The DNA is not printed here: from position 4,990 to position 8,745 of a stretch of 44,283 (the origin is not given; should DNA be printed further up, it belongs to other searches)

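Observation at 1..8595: Three consecutive tail proteins with three different carbohydrate-active folds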

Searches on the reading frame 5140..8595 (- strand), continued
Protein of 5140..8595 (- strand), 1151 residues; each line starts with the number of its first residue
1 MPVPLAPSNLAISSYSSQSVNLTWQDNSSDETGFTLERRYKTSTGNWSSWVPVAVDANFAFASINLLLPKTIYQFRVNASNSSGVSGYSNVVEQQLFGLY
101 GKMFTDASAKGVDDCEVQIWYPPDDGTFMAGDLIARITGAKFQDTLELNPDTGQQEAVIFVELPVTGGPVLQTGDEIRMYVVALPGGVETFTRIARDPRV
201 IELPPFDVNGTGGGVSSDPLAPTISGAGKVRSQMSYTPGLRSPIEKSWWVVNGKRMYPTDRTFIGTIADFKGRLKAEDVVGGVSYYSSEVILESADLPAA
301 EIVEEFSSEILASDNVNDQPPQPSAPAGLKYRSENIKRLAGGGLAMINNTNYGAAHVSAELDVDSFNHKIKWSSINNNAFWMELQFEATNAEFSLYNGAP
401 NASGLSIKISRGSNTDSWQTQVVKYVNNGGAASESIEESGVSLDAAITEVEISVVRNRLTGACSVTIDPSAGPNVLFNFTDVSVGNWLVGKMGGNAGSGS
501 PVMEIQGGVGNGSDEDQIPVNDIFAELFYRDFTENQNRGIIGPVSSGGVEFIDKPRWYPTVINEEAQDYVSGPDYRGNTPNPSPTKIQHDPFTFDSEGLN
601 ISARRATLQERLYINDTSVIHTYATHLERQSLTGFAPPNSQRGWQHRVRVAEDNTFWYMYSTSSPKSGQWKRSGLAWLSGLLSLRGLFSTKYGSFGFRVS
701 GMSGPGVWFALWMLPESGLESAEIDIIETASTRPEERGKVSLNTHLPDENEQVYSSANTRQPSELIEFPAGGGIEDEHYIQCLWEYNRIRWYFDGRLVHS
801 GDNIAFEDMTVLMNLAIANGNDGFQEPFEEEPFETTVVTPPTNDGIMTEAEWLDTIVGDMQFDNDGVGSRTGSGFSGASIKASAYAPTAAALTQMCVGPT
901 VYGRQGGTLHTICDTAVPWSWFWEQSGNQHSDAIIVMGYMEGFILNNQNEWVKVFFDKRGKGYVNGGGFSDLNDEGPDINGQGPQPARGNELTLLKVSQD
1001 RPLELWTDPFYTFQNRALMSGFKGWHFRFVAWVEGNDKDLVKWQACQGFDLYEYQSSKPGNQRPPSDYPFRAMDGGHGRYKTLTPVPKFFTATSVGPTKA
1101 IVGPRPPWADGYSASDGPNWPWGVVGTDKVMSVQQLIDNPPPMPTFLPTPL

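Call 25: find_homologous_proteins(query=window:5140-8595:-)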
Query window:5140-8595:- (1151 aa): 195 proteins with E <= 0.001 among 8000 candidates; the best 120 are listed.
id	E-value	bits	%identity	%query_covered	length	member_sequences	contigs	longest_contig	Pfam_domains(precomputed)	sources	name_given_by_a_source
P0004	0.0e+0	2691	100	100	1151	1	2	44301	PF00722.29,PF00041.28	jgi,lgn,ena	-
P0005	0.0e+0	1384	54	100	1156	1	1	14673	PF00722.29,PF00041.28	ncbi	-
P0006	0.0e+0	1317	53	100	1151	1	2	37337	PF25059.2,PF00722.29,PF00041.28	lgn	-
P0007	8.2e-248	844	48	72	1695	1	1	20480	PF00041.28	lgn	-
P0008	3.1e-147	510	43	8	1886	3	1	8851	PF21605.4,PF16655.13,PF01108.24,PF25059.2,PF21200.3,PF23376.2,PF25788.3,PF24489.2,PF25814.2,PF15983.11,PF16656.12,PF06486.17,PF05848.18,PF18962.8,PF00041.28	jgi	jgi:titin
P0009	1.3e-125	439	42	8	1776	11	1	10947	PF21605.4,PF16655.13,PF01108.24,PF25059.2,PF23376.2,PF25788.3,PF24489.2,PF25814.2,PF16656.12,PF00754.32,PF06486.17,PF22633.4,PF18962.8,PF25833.1,PF00041.28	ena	-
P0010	7.7e-121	423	42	8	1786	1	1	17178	PF16655.13,PF01108.24,PF25059.2,PF21200.3,PF23376.2,PF25788.3,PF24489.2,PF16656.12,PF00754.32,PF06486.17,PF22633.4,PF18962.8,PF25833.1,PF00041.28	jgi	-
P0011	1.9e-120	422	45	8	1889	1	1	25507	PF21605.4,PF16655.13,PF01108.24,PF25059.2,PF23376.2,PF25788.3,PF24489.2,PF25814.2,PF16656.12,PF00754.32,PF22633.4,PF18962.8,PF00041.28,PF10179.16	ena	-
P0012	1.1e-110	389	42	8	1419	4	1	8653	PF16655.13,PF01108.24,PF25059.2,PF21200.3,PF23376.2,PF25788.3,PF24489.2,PF25814.2,PF16656.12,PF06486.17,PF05848.18,PF00041.28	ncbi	ncbi:MAG: fibronectin type III domain-containing protein, partial [bacterium]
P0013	1.1e-103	366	46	8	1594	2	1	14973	PF16655.13,PF01108.24,PF25059.2,PF23376.2,PF05547.18,PF05848.18,PF25788.3,PF24489.2,PF00041.28,PF16656.12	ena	-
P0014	1.5e-95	339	45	8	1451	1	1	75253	PF16655.13,PF01108.24,PF25059.2,PF21200.3,PF23376.2,PF25788.3,PF24489.2,PF25814.2,PF19912.5,PF16656.12,PF00754.32,PF22633.4,PF18962.8,PF13860.13,PF00041.28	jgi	jgi:titin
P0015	9.7e-89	317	45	7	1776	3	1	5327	PF16655.13,PF25059.2,PF04151.22,PF23376.2,PF25788.3,PF24489.2,PF25833.1,PF25814.2,PF00041.28,PF16656.12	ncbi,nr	ncbi:MAG: hypothetical protein EBZ36_05020, partial [Acidobacteria bacterium]|nr:hypothetical protei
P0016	8.8e-81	290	41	8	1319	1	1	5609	PF25168.2,PF01108.24,PF23586.3,PF25059.2,PF24105.2,PF24805.2,PF17005.12,PF25048.2,PF24017.3,PF23342.2,PF23411.2,PF23760.2,PF24817.2,PF16656.12,PF23798.2,PF23393.3,PF23389.2,PF23609.2,PF20426.5,PF25460.2,PF00400.39,PF23414.2,PF25178.1,PF23410.5,PF25174.2,PF24814.2,PF23381.2,PF23376.2,PF25173.2,PF2338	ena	-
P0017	3.7e-69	252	35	12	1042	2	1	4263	PF16655.13,PF01108.24,PF25059.2,PF23376.2,PF25788.3,PF24489.2,PF25814.2,PF16656.12,PF00754.32,PF06486.17,PF22633.4,PF25833.1,PF13860.13,PF00041.28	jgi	jgi:hypothetical protein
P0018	2.5e-66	243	47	8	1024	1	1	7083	PF16655.13,PF25059.2,PF23376.2,PF24489.2,PF25833.1,PF25814.2,PF06739.18,PF15983.11,PF00041.28,PF16656.12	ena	-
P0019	2.9e-65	239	40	9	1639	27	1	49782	PF16655.13,PF25059.2,PF23376.2,PF25788.3,PF24489.2,PF00041.28,PF16656.12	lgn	-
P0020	2.4e-64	236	39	8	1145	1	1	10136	PF16655.13,PF00754.32,PF25059.2,PF22633.4,PF24489.2,PF25833.1,PF00041.28,PF16656.12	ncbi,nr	ncbi:MAG: fibronectin type III domain-containing protein, partial [Chitinispirillaceae bacterium]|nr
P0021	9.3e-61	224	33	11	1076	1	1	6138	PF16655.13,PF25059.2,PF23376.2,PF25788.3,PF24489.2,PF00041.28,PF16656.12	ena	-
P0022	6.1e-59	218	40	8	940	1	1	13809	PF16655.13,PF01108.24,PF25059.2,PF23376.2,PF25788.3,PF24489.2,PF09294.17,PF16656.12,PF17744.8,PF16874.12,PF00041.28,PF10179.16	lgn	-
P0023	7.7e-59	218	31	13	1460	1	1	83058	PF16655.13,PF07646.22,PF13418.13,PF25059.2,PF21200.3,PF09118.18,PF25788.3,PF24489.2,PF01344.32,PF16656.12,PF18099.8,PF07250.18,PF03422.22,PF24108.2,PF00041.28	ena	-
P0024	4.9e-58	215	40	9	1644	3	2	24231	PF16655.13,PF25059.2,PF23376.2,PF25788.3,PF24489.2,PF25833.1,PF00041.28,PF16656.12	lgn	-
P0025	1.2e-55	207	45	8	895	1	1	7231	PF25059.2,PF21200.3,PF23376.2,PF25788.3,PF24489.2,PF25833.1,PF25814.2,PF00041.28,PF07833.17,PF16656.12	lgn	-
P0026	1.5e-55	207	52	8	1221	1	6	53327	PF00413.31,PF16655.13,PF01108.24,PF25059.2,PF05848.18,PF25788.3,PF24489.2,PF00041.28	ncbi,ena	-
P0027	3.4e-51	192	38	8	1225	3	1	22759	PF01108.24,PF25059.2,PF00415.25,PF24489.2,PF13540.13,PF25833.1,PF25384.2,PF00041.28,PF25390.2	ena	-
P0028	2.8e-50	189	33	12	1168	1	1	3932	PF25059.2,PF23376.2,PF06486.17,PF25788.3,PF24489.2,PF25833.1,PF00041.28,PF00082.28,PF16656.12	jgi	jgi:subtilisin family serine protease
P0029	6.1e-50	188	43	8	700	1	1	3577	PF25059.2,PF10342.16,PF25788.3,PF24489.2,PF25833.1,PF00041.28,PF16656.12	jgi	jgi:predicted phage tail protein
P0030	1.4e-49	187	36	10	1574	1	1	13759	PF16655.13,PF25059.2,PF25788.3,PF24489.2,PF25778.2,PF25833.1,PF06739.18,PF00041.28,PF16656.12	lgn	-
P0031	1.6e-49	187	37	8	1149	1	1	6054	PF16655.13,PF07646.22,PF01108.24,PF13418.13,PF25059.2,PF24681.2,PF23376.2,PF09118.18,PF24981.2,PF25788.3,PF24489.2,PF01344.32,PF25814.2,PF25210.2,PF16656.12,PF07250.18,PF13964.13,PF22633.4,PF00041.28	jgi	jgi:hypothetical protein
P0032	3.9e-49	186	42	8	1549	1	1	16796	PF21605.4,PF16655.13,PF01108.24,PF25059.2,PF13954.12,PF25788.3,PF24489.2,PF25833.1,PF00041.28,PF16656.12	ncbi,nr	ncbi:MAG: fibronectin type III domain-containing protein, partial [Pirellulales bacterium]|nr:fibron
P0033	4.2e-48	182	40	8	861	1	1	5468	PF16655.13,PF25059.2,PF21200.3,PF22633.4,PF25788.3,PF24489.2,PF25814.2,PF28357.1,PF00041.28,PF16656.12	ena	-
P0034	1.0e-47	181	33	11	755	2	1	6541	PF16655.13,PF01108.24,PF25059.2,PF23376.2,PF25788.3,PF24489.2,PF25814.2,PF16656.12,PF00754.32,PF13585.13,PF22633.4,PF13860.13,PF00041.28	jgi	jgi:hypothetical protein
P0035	1.8e-47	180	42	8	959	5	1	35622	PF16655.13,PF25059.2,PF00149.34,PF25788.3,PF24489.2,PF25814.2,PF00041.28,PF16656.12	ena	-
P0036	1.7e-46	177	28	13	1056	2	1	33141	PF16655.13,PF25059.2,PF21200.3,PF23376.2,PF22633.4,PF18962.8,PF25788.3,PF24489.2,PF00041.28,PF16656.12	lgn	-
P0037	3.7e-46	176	42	8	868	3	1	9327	PF22148.2,PF25549.1,PF25059.2,PF25788.3,PF24489.2,PF25833.1,PF00041.28,PF00082.28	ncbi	-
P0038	6.6e-46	175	42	8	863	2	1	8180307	PF16655.13,PF25059.2,PF21200.3,PF25788.3,PF24489.2,PF25814.2,PF00041.28,PF16656.12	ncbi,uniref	ncbi:fibronectin type III domain-containing protein [Runella sp.]|uniref:fibronectin type III domain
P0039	7.8e-46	175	47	8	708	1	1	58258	PF16655.13,PF01108.24,PF25059.2,PF05848.18,PF25788.3,PF24489.2,PF25833.1,PF25814.2,PF00041.28,PF07833.17,PF16656.12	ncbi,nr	ncbi:MAG: fibronectin type III domain-containing protein [Bacillota bacterium]|nr:fibronectin type I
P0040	3.1e-45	173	38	8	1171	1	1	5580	PF01108.24,PF06486.17,PF17957.8,PF10342.16,PF25788.3,PF24489.2,PF25833.1,PF00041.28,PF00082.28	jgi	jgi:subtilisin family serine protease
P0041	2.8e-44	169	47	8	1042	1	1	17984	PF16655.13,PF01108.24,PF25059.2,PF25788.3,PF24489.2,PF00041.28,PF16656.12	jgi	-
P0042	6.6e-44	168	39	8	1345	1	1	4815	PF16655.13,PF00415.25,PF25788.3,PF24489.2,PF13540.13,PF25384.2,PF00041.28,PF25390.2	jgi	jgi:alpha-tubulin suppressor-like RCC1 family protein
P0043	5.4e-43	165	35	12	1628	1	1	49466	PF16655.13,PF01108.24,PF25059.2,PF25788.3,PF24489.2,PF25833.1,PF00041.28,PF16656.12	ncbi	ncbi:MAG: fibronectin type III domain-containing protein, partial [Candidatus Omnitrophota bacterium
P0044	3.5e-42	163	38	8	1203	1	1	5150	PF01839.30,PF25059.2,PF23376.2,PF13517.13,PF25788.3,PF24489.2,PF00041.28,PF16656.12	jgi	-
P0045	7.9e-42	161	49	8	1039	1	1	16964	PF00413.31,PF16655.13,PF01108.24,PF25059.2,PF05848.18,PF25788.3,PF24489.2,PF00041.28,PF16656.12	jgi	-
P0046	8.8e-42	161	46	8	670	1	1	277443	PF21605.4,PF16655.13,PF01108.24,PF25059.2,PF21200.3,PF23376.2,PF25788.3,PF24489.2,PF09294.17,PF25814.2,PF16656.12,PF00754.32,PF22633.4,PF18962.8,PF22433.4,PF25833.1,PF00041.28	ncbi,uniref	ncbi:hypothetical protein GCM10023187_35970 [Nibrella viscosa]|uniref:Fibronectin type-III domain-co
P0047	9.6e-41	158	48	8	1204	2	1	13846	PF16655.13,PF01108.24,PF25059.2,PF21200.3,PF05848.18,PF13529.14,PF25788.3,PF24489.2,PF00041.28,PF16656.12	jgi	jgi:transcriptional regulator CtsR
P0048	2.3e-40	157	52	8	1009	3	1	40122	PF16655.13,PF01108.24,PF25059.2,PF10342.16,PF05848.18,PF25788.3,PF24489.2,PF00041.28,PF16656.12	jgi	jgi:titin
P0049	3.8e-40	156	43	8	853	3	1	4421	PF25059.2,PF24489.2,PF03781.23,PF00041.28,PF16656.12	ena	-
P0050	4.6e-40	156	47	8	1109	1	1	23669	PF16655.13,PF01108.24,PF13529.14,PF25788.3,PF14292.13,PF01828.25,PF00041.28,PF16656.12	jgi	jgi:transcriptional regulator CtsR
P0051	1.5e-39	154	47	8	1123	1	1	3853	PF00413.31,PF16655.13,PF01108.24,PF25059.2,PF25788.3,PF24489.2,PF00041.28,PF16656.12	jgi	jgi:transcriptional regulator CtsR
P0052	1.7e-39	154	48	8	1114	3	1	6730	PF16655.13,PF01108.24,PF25059.2,PF05848.18,PF25788.3,PF24489.2,PF00041.28,PF16656.12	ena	-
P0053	6.8e-39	152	47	8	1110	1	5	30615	PF16655.13,PF01108.24,PF05848.18,PF13529.14,PF25788.3,PF24489.2,PF00041.28,PF16656.12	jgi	jgi:transcriptional regulator CtsR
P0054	1.4e-38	151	43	8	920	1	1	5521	PF25059.2,PF04389.23,PF06486.17,PF25788.3,PF24489.2,PF25833.1,PF00041.28,PF16656.12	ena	-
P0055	2.3e-38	150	33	9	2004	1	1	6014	PF21605.4,PF16655.13,PF00431.27,PF25788.3,PF25833.1,PF00041.28,PF16656.12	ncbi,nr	ncbi:MAG: fibronectin type III domain-containing protein, partial [Tenuifilaceae bacterium]|nr:fibro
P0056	2.3e-37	147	45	8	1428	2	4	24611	PF16655.13,PF01108.24,PF25059.2,PF04151.22,PF25788.3,PF24489.2,PF00041.28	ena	-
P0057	3.1e-36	143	34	8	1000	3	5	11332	PF25059.2,PF25833.1,PF00041.28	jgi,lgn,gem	-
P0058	4.7e-36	142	40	8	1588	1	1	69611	PF07081.19,PF16655.13,PF01108.24,PF25059.2,PF12708.13,PF25788.3,PF24489.2,PF25833.1,PF00041.28,PF16656.12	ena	-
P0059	3.0e-35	140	45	7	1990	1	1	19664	PF01839.30,PF25059.2,PF13517.13,PF00041.28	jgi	jgi:hypothetical protein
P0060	1.9e-34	137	48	8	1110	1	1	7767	PF16655.13,PF01108.24,PF05848.18,PF13529.14,PF25788.3,PF24489.2,PF00041.28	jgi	jgi:transcriptional regulator CtsR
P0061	1.9e-34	137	40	8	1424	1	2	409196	PF16655.13,PF18099.8,PF25059.2,PF08305.18,PF25788.3,PF24489.2,PF25833.1,PF00041.28,PF16656.12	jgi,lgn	jgi:titin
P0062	2.4e-34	137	46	7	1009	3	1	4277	PF16655.13,PF01108.24,PF13529.14,PF25788.3,PF14292.13,PF00041.28,PF16656.12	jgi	jgi:transcriptional regulator CtsR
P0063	2.8e-33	133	48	8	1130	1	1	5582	PF00413.31,PF16655.13,PF01108.24,PF25059.2,PF05848.18,PF25788.3,PF24489.2,PF00041.28,PF16656.12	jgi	jgi:transcriptional regulator CtsR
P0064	8.3e-33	131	52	8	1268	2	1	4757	PF16655.13,PF00112.30,PF01108.24,PF17957.8,PF10342.16,PF18560.8,PF25788.3,PF24489.2,PF00041.28,PF16656.12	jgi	-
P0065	1.8e-32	130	46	7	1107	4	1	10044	PF16655.13,PF01108.24,PF25059.2,PF23376.2,PF25788.3,PF24489.2,PF25833.1,PF25814.2,PF00041.28,PF07833.17,PF16656.12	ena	-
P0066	4.8e-32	129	48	8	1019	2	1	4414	PF16655.13,PF01108.24,PF05848.18,PF13529.14,PF25788.3,PF00041.28,PF16656.12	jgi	jgi:transcriptional regulator CtsR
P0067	6.4e-32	129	40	8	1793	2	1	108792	PF21345.4,PF25059.2,PF25833.1,PF01471.24,PF00041.28,PF16656.12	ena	-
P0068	2.5e-31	127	40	8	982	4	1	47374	PF16655.13,PF02585.23,PF25059.2,PF24489.2,PF25833.1,PF28357.1,PF00041.28,PF16656.12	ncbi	ncbi:MAG TPA: fibronectin type III domain-containing protein [Gemmatimonadaceae bacterium]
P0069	4.3e-31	126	52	8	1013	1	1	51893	PF16655.13,PF01108.24,PF25059.2,PF13529.14,PF25788.3,PF24489.2,PF00041.28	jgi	jgi:transcriptional regulator CtsR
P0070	5.1e-30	122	38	7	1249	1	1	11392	PF01108.24,PF21200.3,PF25778.2,PF25833.1,PF06739.18,PF00041.28,PF16656.12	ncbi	-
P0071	5.9e-29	119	48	8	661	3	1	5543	PF16655.13,PF01108.24,PF25059.2,PF25788.3,PF24489.2,PF02306.21,PF00041.28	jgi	jgi:titin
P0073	2.0e-28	117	52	8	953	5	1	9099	PF00413.31,PF16655.13,PF01108.24,PF25788.3,PF00041.28,PF16656.12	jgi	jgi:hypothetical protein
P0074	2.8e-28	116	43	8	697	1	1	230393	PF25059.2,PF02369.23,PF24489.2,PF02368.25,PF08329.17,PF00041.28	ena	-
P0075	9.8e-28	115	37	11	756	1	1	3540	PF22148.2,PF00041.28,PF00082.28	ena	-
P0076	1.3e-27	114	33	13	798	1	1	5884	PF25059.2,PF18962.8,PF25788.3,PF24489.2,PF14870.13,PF00041.28,PF15902.13,PF16656.12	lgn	-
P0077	1.5e-27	114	29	14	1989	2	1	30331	PF16655.13,PF00801.27,PF25059.2,PF21200.3,PF23376.2,PF09118.18,PF25788.3,PF24489.2,PF25814.2,PF18911.7,PF16656.12,PF22352.3,PF07250.18,PF25833.1,PF00041.28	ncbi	-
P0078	1.9e-27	114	47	8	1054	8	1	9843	PF00413.31,PF16655.13,PF01108.24,PF17957.8,PF25788.3,PF00041.28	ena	-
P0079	2.5e-27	113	51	8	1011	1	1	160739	PF01108.24,PF25059.2,PF13529.14,PF25788.3,PF24489.2,PF00041.28,PF16656.12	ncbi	ncbi:MAG: fibronectin type III domain-containing protein [Dehalococcoidia bacterium]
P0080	4.5e-27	112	39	8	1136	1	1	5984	PF25059.2,PF04151.22,PF01457.23,PF24489.2,PF00041.28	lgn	-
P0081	7.3e-27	112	48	8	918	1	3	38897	PF16655.13,PF01108.24,PF13529.14,PF25788.3,PF00041.28,PF16656.12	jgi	jgi:transcriptional regulator CtsR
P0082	2.8e-26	110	45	8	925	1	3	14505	PF16655.13,PF01108.24,PF25059.2,PF13529.14,PF25788.3,PF24489.2,PF00041.28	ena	-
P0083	3.6e-26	110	47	8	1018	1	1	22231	PF16655.13,PF01108.24,PF13529.14,PF25788.3,PF24489.2,PF00041.28,PF16656.12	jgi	jgi:transcriptional regulator CtsR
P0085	7.5e-26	108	41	8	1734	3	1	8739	PF07731.21,PF25059.2,PF00041.28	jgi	-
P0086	1.6e-25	107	43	8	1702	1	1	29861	PF21605.4,PF16655.13,PF01108.24,PF25059.2,PF17957.8,PF25814.2,PF00041.28,PF16656.12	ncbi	-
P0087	1.6e-25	107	45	8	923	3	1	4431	PF25059.2,PF25523.2,PF23376.2,PF25788.3,PF24489.2,PF09294.17,PF18370.8,PF00041.28,PF16656.12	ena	-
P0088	6.0e-25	105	40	8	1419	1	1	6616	PF00754.32,PF25059.2,PF07691.18,PF13205.13,PF22633.4,PF10528.15,PF25833.1,PF00041.28,PF07995.18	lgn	-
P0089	6.8e-25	105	37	8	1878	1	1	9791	PF04151.22,PF01833.31,PF18483.9,PF13385.14,PF25833.1,PF00041.28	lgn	-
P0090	1.0e-24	105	38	7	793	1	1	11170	PF00041.28,PF00082.28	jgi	jgi:subtilisin family serine protease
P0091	1.1e-24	105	49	8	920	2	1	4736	PF00413.31,PF16655.13,PF01108.24,PF25788.3,PF00041.28,PF16656.12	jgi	-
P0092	2.9e-24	103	44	7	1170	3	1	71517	PF21605.4,PF25059.2,PF00041.28,PF16656.12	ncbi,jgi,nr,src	ncbi:MAG TPA: fibronectin type III domain-containing protein [Thermoanaerobaculia bacterium]|nr:fibr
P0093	3.0e-24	103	37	7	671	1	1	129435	PF16655.13,PF25059.2,PF00041.28,PF10179.16,PF16656.12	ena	-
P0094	5.9e-24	102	42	8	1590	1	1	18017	PF16655.13,PF16586.12,PF25788.3,PF25833.1,PF00041.28,PF16656.12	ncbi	-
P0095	6.0e-24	102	44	8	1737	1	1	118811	PF16655.13,PF25059.2,PF23376.2,PF17957.8,PF24489.2,PF00041.28,PF19077.7,PF16656.12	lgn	-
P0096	1.8e-23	101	44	8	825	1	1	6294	PF16655.13,PF01108.24,PF13529.14,PF25788.3,PF00041.28,PF16656.12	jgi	jgi:transcriptional regulator CtsR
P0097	5.2e-23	99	35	8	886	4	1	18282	PF16655.13,PF25059.2,PF23376.2,PF24489.2,PF00041.28,PF00082.28,PF16656.12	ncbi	-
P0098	6.7e-23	99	47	8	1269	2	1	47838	PF16655.13,PF00112.30,PF01108.24,PF17957.8,PF10342.16,PF18560.8,PF25788.3,PF00041.28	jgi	jgi:C1A family cysteine protease/transcriptional regulator CtsR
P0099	1.3e-22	98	47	8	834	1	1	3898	PF00413.31,PF16655.13,PF00754.32,PF01108.24,PF25059.2,PF22633.4,PF25788.3,PF24489.2,PF00041.28,PF16656.12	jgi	jgi:hypothetical protein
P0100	4.4e-22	96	44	7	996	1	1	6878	PF25059.2,PF25788.3,PF13320.13,PF24489.2,PF22680.3,PF00041.28,PF16656.12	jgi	jgi:transcriptional regulator CtsR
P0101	1.3e-21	94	39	7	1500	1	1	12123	PF01108.24,PF25059.2,PF21200.3,PF00498.32,PF25814.2,PF00041.28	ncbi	-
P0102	5.3e-21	92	30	13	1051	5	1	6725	PF07081.19,PF25059.2,PF24489.2,PF00041.28,PF16656.12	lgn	-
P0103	5.7e-21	92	45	7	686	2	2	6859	PF13229.13,PF23376.2,PF22842.4,PF00041.28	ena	-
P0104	1.4e-20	91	42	8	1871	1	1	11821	PF16655.13,PF25059.2,PF21200.3,PF18483.9,PF25788.3,PF24489.2,PF25833.1,PF00139.27,PF00041.28,PF16656.12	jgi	jgi:fibronectin type 3 domain-containing protein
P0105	2.3e-20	90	45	8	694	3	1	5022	PF25059.2,PF13688.13,PF24489.2,PF00041.28,PF16656.12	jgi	jgi:hypothetical protein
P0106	3.9e-20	89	40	7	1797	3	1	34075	PF07731.21,PF00041.28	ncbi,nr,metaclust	ncbi:MAG: hypothetical protein A2Z71_06165 [Chloroflexi bacterium RBG_13_50_21]|nr:MAG: hypothetical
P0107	5.4e-20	89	40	8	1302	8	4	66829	PF01108.24,PF25059.2,PF18962.8,PF25833.1,PF13860.13,PF00041.28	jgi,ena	jgi:photosystem II stability/assembly factor-like uncharacterized protein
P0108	1.3e-19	88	39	8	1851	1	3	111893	PF01839.30,PF13517.13,PF18962.8,PF07593.19,PF00041.28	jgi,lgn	jgi:hypothetical protein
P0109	1.9e-19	87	47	8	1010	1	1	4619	PF25833.1,PF00041.28,PF00082.28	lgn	-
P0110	3.0e-19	87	39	8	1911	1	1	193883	PF07731.21,PF25833.1,PF00041.28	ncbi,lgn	-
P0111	3.5e-19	86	42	8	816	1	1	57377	PF25059.2,PF21200.3,PF22633.4,PF25833.1,PF00041.28,PF16656.12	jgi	jgi:fibronectin type 3 domain-containing protein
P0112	4.2e-19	86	39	8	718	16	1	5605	PF16655.13,PF02585.23,PF25059.2,PF25788.3,PF24489.2,PF25833.1,PF00041.28,PF16656.12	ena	-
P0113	5.4e-19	86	36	8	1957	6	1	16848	PF07731.21,PF25059.2,PF25788.3,PF24489.2,PF25833.1,PF00041.28,PF16656.12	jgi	-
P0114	6.5e-19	85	38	7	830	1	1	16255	PF00149.34,PF25833.1,PF00041.28,PF16656.12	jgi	jgi:calcineurin-like phosphoesterase family protein/purple acid phosphatase-like protein/fibronectin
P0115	9.9e-19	85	38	8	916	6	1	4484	PF25059.2,PF00246.30,PF00041.28,PF16656.12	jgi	jgi:carboxypeptidase T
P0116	1.3e-18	84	34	8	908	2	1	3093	PF01108.24,PF00041.28,PF16656.12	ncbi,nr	ncbi:MAG: hypothetical protein KAT74_07040, partial [Candidatus Cloacimonetes bacterium]|nr:hypothet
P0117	3.0e-18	83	44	8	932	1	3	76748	PF25059.2,PF22633.4,PF00041.28,PF16656.12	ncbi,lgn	-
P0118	5.5e-18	82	32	8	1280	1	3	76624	PF00041.28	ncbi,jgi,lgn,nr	ncbi:MAG: hypothetical protein HQ534_03750 [Armatimonadetes bacterium]|nr:hypothetical protein [Arma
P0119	7.2e-18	82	39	8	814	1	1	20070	PF21200.3,PF22633.4,PF25833.1,PF00041.28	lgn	-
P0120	2.5e-17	80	31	11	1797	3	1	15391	PF07646.22,PF00801.27,PF25059.2,PF21200.3,PF09118.18,PF25788.3,PF24489.2,PF18911.7,PF22352.3,PF07250.18,PF25833.1,PF00041.28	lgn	-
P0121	7.3e-17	79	38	8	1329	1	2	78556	PF21605.4,PF25059.2,PF23376.2,PF25833.1,PF00395.26,PF00041.28,PF16656.12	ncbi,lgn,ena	-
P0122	1.0e-16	78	38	8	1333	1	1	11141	PF01108.24,PF25059.2,PF07691.18,PF00404.25,PF10528.15,PF24489.2,PF25833.1,PF00041.28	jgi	jgi:fibronectin type 3 domain-containing protein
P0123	1.2e-16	78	43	8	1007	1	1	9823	PF25059.2,PF23376.2,PF00041.28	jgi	jgi:hypothetical protein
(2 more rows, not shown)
